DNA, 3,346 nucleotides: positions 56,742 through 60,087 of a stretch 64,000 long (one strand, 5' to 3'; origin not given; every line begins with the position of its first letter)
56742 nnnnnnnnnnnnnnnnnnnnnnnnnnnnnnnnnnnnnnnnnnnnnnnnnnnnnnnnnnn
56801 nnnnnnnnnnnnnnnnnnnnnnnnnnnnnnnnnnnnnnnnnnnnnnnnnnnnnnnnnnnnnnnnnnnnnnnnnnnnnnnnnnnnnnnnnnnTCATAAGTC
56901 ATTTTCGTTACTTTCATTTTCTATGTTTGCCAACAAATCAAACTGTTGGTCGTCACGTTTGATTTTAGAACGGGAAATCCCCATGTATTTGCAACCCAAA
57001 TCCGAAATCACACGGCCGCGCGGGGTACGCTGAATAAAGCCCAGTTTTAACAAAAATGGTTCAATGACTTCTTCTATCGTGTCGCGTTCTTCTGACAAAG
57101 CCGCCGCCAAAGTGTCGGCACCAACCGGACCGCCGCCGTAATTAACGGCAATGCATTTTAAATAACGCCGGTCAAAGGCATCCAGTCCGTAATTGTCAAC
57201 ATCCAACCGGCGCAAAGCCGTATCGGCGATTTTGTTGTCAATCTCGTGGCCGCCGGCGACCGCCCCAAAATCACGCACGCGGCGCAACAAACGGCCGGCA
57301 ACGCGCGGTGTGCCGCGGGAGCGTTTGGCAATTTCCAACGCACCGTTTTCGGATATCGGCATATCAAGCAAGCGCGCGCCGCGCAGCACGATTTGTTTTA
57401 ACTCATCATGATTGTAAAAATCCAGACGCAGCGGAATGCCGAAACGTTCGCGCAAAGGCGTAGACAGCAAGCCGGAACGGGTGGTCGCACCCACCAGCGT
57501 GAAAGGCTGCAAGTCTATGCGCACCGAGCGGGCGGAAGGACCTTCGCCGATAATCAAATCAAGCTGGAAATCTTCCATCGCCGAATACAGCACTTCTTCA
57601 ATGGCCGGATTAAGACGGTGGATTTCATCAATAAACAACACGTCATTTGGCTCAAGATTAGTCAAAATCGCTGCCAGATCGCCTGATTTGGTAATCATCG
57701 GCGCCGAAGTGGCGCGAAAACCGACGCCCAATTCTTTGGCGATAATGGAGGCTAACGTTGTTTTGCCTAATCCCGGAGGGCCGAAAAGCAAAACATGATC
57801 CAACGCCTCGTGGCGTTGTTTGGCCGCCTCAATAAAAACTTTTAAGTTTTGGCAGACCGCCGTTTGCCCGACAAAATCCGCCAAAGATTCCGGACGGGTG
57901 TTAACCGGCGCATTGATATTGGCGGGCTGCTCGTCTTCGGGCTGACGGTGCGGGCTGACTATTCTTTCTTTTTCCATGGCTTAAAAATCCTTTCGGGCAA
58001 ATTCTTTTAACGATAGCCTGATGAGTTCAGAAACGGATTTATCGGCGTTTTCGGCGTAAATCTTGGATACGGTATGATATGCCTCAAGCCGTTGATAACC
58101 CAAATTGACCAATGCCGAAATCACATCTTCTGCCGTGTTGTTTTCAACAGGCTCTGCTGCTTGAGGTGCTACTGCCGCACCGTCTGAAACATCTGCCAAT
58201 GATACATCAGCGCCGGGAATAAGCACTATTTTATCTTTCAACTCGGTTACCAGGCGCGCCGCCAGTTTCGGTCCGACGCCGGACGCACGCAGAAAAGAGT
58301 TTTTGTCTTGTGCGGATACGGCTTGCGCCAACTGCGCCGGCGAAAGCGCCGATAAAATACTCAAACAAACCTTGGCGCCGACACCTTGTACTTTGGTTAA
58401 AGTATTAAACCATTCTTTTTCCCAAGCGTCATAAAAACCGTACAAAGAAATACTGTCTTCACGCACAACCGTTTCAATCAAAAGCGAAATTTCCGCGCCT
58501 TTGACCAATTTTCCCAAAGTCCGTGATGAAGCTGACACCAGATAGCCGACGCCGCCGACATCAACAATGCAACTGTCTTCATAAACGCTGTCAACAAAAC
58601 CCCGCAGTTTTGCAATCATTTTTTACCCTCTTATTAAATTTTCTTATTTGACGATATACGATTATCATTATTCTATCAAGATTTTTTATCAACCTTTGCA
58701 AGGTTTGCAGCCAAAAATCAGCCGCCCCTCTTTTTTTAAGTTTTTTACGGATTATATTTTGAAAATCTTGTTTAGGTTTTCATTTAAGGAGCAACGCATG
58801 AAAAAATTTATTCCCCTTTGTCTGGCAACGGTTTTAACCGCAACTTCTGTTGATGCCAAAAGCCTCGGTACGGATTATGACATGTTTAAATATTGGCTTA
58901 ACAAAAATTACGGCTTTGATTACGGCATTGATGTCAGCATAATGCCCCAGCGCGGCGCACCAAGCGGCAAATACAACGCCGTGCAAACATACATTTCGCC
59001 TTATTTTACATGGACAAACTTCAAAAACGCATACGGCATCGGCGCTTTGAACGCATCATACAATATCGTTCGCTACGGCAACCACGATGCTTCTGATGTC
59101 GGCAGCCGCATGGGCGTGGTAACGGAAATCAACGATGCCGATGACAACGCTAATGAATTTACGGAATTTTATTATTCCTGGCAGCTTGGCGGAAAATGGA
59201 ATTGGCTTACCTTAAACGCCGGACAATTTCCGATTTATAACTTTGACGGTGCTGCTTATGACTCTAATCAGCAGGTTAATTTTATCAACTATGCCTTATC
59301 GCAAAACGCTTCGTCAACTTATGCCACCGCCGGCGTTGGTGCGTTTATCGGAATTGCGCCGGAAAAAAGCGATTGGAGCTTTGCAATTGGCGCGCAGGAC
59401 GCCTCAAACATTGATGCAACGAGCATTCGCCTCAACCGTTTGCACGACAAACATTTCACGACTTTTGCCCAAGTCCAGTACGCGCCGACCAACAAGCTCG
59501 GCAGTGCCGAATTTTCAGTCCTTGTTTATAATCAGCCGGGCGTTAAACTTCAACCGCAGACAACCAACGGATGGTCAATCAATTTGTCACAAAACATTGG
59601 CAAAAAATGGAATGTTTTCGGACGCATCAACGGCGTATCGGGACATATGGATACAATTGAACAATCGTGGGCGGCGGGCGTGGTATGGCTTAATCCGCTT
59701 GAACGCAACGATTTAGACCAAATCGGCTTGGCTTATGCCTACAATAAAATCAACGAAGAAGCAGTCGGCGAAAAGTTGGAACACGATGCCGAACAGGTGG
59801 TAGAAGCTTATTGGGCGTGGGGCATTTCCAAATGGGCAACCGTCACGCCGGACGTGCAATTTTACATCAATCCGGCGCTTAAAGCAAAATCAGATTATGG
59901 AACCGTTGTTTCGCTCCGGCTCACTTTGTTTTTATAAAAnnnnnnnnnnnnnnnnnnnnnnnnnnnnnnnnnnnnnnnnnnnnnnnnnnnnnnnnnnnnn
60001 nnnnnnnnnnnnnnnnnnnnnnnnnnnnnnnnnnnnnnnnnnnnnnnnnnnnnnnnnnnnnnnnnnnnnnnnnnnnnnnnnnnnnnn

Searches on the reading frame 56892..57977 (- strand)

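Call 22: search_protein_families(library=pfam, proteins=[window:56892-57977:-], max_evalue=0.001)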
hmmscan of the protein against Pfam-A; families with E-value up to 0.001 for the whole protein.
window:56892-57977:- (361 aa): 13 families
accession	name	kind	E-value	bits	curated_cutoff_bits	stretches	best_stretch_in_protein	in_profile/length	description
PF05496.18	RuvB_N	-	6e-79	263.8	27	1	28-185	2-159/159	Holliday junction DNA helicase RuvB P-loop domain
PF17864.7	AAA_lid_4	-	3.4e-30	104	27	1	188-261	1-74/74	RuvB AAA lid domain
PF05491.19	RuvB_C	-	1e-25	89.9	24.7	1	263-332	2-71/72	RuvB C-terminal winged helix domain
PF00004.35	AAA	-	2.2e-21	77.1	21.2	1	62-183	1-127/131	ATPase family associated with various cellular activities (AAA)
PF07728.20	AAA_5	-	3.6e-08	33.9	22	1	61-179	1-139/139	AAA domain (dynein-related subfamily)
PF06068.19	TIP49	-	4.9e-06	26.4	23.8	1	33-88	24-81/347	TIP49 P-loop domain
PF01078.27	Mg_chelatase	-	5e-05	23.2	20.3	0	33-80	3-43/207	Magnesium chelatase, subunit ChlI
PF20720.3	nSTAND3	-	0.00016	21.8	27.2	1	50-117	8-72/155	Novel STAND NTPase 3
PF07726.17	AAA_3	-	0.00017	21.9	27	0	61-89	1-29/131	ATPase family associated with various cellular activities (AAA)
PF13191.12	AAA_16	-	0.00019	22.4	32.6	0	36-83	3-48/167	AAA ATPase domain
PF03215.21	Rad17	-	0.00023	21.6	23.8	1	50-100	41-86/186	Rad17 P-loop domain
PF13401.12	AAA_22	-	0.00025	21.8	27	0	61-84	7-30/130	AAA domain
PF13173.12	AAA_14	-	0.00026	21.4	27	1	62-141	5-93/129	AAA domain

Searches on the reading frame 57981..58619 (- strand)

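Call 22: search_protein_families(library=pfam, proteins=[window:57981-58619:-], max_evalue=0.001)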
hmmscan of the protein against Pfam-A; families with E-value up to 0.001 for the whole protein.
window:57981-58619:- (212 aa): 3 families
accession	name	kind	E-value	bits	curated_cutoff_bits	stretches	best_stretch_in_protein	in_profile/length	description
PF01330.27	RuvA_N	-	3e-20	72.5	23.6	1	1-61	1-61/61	RuvA N terminal domain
PF07499.19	RuvA_C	-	3.1e-12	47.2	24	1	163-206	3-45/47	RuvA, C-terminal domain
PF14520.12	HHH_5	-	5.2e-12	46.5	27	1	71-129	1-57/57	Helix-hairpin-helix domain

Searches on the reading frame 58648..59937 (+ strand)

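Call 22: search_protein_families(library=pfam, proteins=[window:58648-59937:+], max_evalue=0.001)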
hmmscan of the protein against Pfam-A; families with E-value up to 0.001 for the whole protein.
window:58648-59937:+ (429 aa): 1 family
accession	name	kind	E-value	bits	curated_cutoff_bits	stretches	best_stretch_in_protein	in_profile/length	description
PF04966.18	OprB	-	2.8e-19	70.2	22.9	1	269-426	192-369/372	Carbohydrate-selective porin, OprB family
